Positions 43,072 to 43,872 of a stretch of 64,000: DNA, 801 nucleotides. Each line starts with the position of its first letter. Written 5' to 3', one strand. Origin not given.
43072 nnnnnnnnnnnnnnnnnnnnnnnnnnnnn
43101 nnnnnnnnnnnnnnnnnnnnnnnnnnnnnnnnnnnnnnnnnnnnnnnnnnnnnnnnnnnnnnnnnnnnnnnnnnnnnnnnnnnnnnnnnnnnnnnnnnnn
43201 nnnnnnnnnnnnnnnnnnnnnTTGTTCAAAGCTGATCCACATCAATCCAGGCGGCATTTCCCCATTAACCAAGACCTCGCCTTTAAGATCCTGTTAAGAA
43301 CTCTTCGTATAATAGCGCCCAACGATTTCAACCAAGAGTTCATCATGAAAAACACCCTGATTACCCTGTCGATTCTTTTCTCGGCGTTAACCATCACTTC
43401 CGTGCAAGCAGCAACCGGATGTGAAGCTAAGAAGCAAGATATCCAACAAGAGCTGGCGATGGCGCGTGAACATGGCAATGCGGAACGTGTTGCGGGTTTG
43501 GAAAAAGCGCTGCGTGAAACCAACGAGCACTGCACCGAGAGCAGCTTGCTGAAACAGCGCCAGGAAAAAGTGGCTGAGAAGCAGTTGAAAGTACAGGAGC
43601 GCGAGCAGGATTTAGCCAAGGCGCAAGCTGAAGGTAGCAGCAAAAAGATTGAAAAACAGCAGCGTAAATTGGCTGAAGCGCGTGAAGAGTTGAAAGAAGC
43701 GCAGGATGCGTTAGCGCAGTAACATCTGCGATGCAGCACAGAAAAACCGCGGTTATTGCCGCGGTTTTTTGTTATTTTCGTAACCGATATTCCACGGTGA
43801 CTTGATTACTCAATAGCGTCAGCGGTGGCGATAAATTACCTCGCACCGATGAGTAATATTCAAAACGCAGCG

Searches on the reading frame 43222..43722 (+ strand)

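Call 4: search_protein_families(library=pfam, proteins=[window:43222-43722:+], max_evalue=1)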
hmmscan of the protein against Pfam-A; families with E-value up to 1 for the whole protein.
window:43222-43722:+ (166 aa): 3 families
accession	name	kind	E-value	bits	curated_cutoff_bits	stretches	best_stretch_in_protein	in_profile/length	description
PF06476.17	DUF1090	-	1.5e-34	118.7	24.4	1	52-159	3-110/110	Protein of unknown function (DUF1090)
PF08505.15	MMR1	-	2.4e-05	24.9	25.2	1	28-164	31-167/269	Mitochondrial Myo2 receptor-related protein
PF02643.20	DUF192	-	0.0078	16.8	27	1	31-68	31-71/96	Uncharacterized ACR, COG1430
